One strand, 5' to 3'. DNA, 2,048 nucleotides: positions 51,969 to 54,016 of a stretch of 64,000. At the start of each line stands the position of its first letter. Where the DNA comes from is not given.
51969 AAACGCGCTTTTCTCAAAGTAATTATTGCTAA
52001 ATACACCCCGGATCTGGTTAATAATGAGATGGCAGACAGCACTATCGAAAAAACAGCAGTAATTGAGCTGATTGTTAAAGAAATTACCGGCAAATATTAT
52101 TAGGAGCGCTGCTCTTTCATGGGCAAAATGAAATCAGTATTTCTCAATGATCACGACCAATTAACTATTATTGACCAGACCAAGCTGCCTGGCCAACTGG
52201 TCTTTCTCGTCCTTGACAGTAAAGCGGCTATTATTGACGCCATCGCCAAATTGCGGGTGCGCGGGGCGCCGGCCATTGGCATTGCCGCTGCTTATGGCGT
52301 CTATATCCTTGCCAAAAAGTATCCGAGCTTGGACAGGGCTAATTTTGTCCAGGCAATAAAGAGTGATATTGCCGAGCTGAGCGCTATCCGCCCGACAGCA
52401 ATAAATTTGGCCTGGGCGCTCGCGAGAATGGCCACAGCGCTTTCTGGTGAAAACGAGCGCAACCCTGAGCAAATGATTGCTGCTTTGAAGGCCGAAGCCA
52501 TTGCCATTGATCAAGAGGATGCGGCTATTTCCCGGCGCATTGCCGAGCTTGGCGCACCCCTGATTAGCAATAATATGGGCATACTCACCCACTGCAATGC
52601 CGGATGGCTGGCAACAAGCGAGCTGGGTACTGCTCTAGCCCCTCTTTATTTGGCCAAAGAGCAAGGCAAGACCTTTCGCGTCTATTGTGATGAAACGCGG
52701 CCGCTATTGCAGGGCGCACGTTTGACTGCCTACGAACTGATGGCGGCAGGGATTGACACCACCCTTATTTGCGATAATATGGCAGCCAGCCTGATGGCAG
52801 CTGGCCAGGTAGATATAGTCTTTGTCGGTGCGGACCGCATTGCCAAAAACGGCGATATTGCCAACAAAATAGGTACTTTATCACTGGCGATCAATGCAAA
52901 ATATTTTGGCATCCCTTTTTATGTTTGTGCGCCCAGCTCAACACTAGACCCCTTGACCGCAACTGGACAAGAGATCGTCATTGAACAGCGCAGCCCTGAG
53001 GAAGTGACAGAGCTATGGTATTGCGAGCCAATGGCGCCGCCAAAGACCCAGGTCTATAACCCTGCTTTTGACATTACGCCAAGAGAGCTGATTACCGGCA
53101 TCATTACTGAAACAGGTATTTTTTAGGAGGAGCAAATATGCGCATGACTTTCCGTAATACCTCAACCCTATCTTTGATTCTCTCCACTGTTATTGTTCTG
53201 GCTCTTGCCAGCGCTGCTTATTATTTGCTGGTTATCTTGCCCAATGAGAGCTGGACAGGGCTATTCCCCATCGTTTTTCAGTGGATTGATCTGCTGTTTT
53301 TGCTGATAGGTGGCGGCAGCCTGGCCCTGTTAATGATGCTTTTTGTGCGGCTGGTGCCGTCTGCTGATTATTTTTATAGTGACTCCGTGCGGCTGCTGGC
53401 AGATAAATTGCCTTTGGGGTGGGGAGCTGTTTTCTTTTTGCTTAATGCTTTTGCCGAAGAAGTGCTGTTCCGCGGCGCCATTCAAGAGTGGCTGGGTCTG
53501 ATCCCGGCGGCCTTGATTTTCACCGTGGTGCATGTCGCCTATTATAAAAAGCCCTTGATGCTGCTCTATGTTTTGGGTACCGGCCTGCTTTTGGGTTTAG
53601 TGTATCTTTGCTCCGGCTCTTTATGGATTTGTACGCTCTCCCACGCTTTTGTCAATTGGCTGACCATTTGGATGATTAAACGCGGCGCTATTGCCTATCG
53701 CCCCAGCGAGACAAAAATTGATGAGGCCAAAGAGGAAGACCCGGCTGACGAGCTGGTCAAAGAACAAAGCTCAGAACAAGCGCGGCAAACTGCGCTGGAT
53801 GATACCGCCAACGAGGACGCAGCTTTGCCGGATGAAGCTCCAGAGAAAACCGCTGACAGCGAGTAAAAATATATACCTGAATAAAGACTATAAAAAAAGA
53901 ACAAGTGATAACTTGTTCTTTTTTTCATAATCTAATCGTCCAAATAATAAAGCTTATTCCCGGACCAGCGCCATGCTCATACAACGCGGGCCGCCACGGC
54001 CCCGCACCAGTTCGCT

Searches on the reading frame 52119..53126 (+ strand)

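Call 39: search_protein_families(library=pfam, proteins=[window:52119-53126:+], max_evalue=0.00001)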
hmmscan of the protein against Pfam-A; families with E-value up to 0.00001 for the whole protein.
window:52119-53126:+ (335 aa): 1 family
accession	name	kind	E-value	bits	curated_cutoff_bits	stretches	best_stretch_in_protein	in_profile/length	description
PF01008.23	IF-2B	-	1.4e-83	280.8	22.4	1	47-335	2-278/280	Initiation factor 2 subunit family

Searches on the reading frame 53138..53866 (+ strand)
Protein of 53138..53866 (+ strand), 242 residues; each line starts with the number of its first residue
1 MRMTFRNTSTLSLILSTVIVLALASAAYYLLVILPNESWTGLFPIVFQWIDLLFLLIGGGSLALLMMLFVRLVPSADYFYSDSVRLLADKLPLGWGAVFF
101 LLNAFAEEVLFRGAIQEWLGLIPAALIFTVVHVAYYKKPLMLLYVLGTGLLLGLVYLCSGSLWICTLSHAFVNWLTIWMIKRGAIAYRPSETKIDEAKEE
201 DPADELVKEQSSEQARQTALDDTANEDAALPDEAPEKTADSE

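Call 39: search_protein_families(library=pfam, proteins=[window:53138-53866:+], max_evalue=0.00001)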
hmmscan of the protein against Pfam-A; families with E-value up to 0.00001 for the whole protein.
window:53138-53866:+ (242 aa): 1 family
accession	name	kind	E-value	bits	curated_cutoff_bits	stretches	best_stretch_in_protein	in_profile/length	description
PF02517.21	Rce1-like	-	4.9e-14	52.8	22.4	1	92-175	4-93/93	Type II CAAX prenyl endopeptidase Rce1-like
